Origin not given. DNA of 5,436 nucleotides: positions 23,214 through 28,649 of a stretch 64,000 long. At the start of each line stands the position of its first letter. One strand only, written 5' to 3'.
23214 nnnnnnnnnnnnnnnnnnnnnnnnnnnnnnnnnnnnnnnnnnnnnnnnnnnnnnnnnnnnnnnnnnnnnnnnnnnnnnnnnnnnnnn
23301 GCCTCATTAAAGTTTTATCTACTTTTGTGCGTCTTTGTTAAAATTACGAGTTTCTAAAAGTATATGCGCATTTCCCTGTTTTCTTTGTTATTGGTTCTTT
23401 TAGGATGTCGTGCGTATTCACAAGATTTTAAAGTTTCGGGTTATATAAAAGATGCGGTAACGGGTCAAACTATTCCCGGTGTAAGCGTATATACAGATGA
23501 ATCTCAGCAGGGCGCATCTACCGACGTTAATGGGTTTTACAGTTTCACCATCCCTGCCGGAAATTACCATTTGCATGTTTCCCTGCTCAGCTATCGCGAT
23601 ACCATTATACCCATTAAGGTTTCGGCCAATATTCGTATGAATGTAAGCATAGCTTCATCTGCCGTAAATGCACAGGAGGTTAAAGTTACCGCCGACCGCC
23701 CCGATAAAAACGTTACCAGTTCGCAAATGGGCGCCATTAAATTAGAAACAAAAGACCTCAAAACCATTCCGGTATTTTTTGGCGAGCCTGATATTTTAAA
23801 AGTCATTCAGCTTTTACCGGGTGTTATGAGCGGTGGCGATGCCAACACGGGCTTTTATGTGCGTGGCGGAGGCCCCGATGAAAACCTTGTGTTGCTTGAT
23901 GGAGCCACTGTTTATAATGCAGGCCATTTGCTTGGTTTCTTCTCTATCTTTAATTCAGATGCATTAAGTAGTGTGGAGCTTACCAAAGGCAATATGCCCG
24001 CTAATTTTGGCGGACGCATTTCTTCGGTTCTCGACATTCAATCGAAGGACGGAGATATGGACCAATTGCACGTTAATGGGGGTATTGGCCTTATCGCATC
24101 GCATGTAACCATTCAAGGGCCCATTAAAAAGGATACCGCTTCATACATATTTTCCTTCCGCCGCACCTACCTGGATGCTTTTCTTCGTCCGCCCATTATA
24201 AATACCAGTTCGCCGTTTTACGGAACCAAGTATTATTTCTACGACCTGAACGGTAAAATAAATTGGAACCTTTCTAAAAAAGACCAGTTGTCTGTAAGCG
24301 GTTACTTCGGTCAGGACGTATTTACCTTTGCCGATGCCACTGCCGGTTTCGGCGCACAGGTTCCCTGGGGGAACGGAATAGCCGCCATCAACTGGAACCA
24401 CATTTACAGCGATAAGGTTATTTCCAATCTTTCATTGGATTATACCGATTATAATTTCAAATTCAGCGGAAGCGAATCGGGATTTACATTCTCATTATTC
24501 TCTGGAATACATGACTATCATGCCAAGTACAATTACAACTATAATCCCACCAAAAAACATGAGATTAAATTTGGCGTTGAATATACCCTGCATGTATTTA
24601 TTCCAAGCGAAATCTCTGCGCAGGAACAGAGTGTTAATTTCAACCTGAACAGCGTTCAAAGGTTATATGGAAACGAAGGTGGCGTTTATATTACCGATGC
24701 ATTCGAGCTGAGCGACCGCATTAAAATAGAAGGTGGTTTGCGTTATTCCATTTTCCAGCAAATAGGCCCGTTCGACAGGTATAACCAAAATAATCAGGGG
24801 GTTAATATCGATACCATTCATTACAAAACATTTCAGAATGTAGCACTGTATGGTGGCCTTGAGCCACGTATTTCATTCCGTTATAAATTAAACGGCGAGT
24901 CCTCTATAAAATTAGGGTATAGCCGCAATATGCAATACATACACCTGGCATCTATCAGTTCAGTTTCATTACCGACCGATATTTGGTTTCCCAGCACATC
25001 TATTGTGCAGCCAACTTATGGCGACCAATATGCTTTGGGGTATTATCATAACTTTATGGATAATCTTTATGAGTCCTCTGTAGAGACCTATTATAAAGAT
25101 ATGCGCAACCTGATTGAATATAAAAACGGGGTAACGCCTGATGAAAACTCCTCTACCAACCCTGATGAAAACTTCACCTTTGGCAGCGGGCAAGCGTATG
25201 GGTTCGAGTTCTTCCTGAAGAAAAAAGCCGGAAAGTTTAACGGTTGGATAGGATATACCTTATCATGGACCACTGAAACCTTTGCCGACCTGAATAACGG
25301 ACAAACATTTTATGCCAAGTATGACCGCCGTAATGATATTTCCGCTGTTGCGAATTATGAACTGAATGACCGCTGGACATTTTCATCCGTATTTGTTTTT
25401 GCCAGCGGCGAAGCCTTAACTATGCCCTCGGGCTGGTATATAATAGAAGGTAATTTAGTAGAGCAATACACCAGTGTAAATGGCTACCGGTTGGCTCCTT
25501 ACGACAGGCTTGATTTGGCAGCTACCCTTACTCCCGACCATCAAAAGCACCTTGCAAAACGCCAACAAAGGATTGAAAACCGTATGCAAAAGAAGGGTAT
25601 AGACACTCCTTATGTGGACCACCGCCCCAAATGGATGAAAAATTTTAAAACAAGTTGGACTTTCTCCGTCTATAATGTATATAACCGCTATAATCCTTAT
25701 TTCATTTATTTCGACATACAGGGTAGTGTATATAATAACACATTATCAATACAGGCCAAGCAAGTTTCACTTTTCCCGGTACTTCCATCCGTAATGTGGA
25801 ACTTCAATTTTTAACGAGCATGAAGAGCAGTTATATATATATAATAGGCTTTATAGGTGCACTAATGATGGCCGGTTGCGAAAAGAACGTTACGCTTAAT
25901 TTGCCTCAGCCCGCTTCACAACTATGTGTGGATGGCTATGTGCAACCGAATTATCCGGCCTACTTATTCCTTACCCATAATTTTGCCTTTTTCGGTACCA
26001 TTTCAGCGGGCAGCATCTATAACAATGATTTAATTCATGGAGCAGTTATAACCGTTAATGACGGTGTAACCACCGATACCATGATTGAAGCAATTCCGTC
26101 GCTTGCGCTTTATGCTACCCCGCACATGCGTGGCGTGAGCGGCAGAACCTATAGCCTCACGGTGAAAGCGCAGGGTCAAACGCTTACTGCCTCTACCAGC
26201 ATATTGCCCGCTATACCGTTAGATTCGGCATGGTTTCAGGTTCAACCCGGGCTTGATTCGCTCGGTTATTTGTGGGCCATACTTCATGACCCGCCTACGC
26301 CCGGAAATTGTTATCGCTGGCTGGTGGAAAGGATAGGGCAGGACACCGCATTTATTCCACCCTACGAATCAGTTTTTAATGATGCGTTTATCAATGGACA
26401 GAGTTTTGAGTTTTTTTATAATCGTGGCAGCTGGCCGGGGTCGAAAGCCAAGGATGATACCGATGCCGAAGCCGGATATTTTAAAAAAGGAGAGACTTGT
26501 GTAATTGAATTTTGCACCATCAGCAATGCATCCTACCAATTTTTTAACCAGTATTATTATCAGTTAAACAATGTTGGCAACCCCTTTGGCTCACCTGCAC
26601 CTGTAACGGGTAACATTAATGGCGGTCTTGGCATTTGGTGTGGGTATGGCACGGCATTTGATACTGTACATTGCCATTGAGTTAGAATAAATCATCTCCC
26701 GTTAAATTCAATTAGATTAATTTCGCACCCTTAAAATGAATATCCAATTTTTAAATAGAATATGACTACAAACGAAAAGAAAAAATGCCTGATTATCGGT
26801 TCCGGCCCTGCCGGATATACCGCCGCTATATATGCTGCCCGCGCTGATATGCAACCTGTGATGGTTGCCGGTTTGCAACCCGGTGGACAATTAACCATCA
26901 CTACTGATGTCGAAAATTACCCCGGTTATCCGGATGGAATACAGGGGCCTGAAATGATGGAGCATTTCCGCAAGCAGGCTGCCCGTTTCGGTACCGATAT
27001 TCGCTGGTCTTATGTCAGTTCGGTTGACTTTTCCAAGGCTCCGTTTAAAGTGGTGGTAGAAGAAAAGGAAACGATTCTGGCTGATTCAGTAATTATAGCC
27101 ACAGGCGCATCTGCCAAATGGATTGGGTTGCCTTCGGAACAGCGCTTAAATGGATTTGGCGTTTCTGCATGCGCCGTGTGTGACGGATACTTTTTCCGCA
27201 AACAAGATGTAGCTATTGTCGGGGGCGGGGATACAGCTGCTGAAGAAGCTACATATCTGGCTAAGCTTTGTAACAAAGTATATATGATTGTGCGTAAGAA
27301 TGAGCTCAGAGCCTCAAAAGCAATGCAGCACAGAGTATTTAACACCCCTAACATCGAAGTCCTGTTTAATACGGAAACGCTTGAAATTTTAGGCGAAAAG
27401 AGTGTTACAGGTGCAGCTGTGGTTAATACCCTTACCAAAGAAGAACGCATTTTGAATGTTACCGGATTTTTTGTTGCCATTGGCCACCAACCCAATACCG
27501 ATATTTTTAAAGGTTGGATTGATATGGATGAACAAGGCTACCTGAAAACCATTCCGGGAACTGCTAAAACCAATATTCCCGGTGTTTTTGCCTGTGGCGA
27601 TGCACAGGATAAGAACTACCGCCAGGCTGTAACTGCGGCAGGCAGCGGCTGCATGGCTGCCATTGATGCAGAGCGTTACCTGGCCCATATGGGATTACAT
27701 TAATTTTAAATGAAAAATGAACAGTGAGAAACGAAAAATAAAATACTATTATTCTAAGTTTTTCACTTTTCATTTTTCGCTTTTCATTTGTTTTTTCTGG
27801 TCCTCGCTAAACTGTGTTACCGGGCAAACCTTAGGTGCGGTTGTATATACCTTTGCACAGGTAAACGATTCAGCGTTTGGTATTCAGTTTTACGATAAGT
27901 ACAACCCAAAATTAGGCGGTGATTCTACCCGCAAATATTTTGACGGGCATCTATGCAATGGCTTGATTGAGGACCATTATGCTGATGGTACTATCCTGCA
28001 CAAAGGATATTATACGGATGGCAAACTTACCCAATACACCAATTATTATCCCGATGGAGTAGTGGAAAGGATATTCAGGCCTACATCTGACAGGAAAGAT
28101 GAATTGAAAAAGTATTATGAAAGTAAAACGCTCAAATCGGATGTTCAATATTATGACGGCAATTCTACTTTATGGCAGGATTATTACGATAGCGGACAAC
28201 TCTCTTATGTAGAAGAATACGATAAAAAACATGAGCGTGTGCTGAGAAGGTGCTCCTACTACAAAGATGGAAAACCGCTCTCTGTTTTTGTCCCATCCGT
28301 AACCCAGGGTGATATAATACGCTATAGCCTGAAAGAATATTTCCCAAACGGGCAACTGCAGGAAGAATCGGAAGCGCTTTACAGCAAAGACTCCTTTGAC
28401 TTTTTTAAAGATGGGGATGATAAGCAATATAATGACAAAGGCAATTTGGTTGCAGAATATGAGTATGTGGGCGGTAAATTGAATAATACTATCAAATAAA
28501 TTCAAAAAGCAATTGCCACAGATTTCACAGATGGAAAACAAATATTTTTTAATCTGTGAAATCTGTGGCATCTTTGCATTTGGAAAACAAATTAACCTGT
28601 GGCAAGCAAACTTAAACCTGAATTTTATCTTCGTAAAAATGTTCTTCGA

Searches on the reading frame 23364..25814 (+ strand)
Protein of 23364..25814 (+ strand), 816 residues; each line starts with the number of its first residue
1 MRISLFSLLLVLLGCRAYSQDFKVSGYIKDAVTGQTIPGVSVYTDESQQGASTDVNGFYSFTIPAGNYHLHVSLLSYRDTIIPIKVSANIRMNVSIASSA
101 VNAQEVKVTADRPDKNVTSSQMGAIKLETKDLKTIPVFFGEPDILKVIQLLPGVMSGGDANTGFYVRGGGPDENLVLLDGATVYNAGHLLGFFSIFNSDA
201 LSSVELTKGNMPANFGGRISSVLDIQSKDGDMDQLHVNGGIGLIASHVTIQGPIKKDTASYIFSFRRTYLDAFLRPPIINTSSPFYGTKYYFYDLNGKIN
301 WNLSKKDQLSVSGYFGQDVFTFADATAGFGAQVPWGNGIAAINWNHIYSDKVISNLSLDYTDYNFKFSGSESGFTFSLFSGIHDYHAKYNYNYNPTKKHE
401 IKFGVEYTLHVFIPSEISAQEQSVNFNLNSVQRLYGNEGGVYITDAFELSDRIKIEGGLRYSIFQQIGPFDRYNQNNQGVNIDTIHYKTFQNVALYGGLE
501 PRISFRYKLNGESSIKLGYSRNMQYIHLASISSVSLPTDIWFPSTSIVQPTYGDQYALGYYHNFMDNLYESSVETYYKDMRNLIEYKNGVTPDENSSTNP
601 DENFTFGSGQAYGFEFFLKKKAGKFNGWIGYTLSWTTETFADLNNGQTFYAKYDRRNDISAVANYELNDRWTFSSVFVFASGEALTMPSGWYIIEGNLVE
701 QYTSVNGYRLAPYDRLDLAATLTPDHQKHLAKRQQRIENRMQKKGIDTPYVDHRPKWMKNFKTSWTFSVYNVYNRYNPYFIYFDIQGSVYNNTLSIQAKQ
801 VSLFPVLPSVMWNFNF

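Call 35: search_protein_families(library=pfam, proteins=[window:23364-25814:+])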
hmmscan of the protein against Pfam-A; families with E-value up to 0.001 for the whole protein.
window:23364-25814:+ (816 aa): 3 families
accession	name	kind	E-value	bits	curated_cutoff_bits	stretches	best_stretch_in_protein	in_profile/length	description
PF13715.12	CarbopepD_reg_2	-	5.8e-17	61.9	32.2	1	24-108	1-88/88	CarboxypepD_reg-like domain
PF13620.12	CarboxypepD_reg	-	8e-11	42.6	32.3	1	24-93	2-76/82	Carboxypeptidase regulatory-like domain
PF07715.20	Plug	-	1.9e-10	41.6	23.9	1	143-217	24-101/107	TonB-dependent Receptor Plug Domain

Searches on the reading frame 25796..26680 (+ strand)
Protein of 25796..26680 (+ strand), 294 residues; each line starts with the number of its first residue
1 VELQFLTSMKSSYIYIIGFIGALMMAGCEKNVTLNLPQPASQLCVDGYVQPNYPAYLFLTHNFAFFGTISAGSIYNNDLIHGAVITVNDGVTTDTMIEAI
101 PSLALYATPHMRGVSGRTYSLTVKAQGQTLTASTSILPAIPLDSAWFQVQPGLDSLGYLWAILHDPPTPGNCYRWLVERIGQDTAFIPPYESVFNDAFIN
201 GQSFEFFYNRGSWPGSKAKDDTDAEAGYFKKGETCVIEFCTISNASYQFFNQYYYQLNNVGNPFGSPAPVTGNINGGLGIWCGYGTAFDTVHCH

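Call 35: search_protein_families(library=pfam, proteins=[window:25796-26680:+])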
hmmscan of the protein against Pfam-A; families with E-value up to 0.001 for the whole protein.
window:25796-26680:+ (294 aa): 1 family
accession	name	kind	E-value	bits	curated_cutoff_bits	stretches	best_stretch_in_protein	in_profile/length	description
PF14054.11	DUF4249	-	4.6e-20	72.7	28.5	1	30-285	2-264/269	Domain of unknown function (DUF4249)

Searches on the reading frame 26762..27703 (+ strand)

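Call 35: search_protein_families(library=pfam, proteins=[window:26762-27703:+])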
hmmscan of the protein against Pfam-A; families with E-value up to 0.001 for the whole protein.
window:26762-27703:+ (313 aa): 7 families
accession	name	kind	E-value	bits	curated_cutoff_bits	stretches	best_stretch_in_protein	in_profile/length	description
PF07992.20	Pyr_redox_2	-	1.9e-48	165.8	26.1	1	8-296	2-291/291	Pyridine nucleotide-disulphide oxidoreductase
PF13738.12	Pyr_redox_3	-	7.8e-25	88.2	30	1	60-279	78-305/305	Pyridine nucleotide-disulphide oxidoreductase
PF00070.33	Pyr_redox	-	1.8e-13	51.2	22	1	150-214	2-71/82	Pyridine nucleotide-disulphide oxidoreductase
PF01134.28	GIDA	-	1.9e-06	27.6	22.1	0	9-35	2-28/391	Glucose inhibited division protein A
PF00890.30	FAD_binding_2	-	3.3e-05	23.7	20.4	0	10-46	3-40/414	FAD binding domain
PF12831.13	FAD_oxidored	-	3.9e-05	23.6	27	1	10-71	3-70/416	FAD dependent oxidoreductase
PF13241.12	NAD_binding_7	-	6.9e-05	23.8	22.1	0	146-227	6-71/104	Putative NAD(P)-binding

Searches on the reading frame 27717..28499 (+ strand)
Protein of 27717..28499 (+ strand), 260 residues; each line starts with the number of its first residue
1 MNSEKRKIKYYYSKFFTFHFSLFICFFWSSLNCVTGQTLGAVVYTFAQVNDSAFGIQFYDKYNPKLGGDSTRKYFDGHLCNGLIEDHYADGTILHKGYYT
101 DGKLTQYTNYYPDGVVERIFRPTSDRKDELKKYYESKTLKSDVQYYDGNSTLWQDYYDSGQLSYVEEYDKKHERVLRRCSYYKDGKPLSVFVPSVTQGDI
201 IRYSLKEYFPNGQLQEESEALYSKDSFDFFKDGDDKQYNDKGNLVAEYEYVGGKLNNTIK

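Call 56: search_protein_families(library=pfam, proteins=[window:27717-28499:+])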
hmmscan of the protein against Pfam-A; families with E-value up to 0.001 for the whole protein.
window:27717-28499:+ (260 aa): 2 families
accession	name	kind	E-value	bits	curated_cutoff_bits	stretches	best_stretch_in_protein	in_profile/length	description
PF07661.19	MORN_2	-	9.9e-10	38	29.6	0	206-218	6-18/22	MORN repeat variant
PF11178.13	DUF2963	-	0.00011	22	22.6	0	156-186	1-32/52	Protein of unknown function (DUF2963)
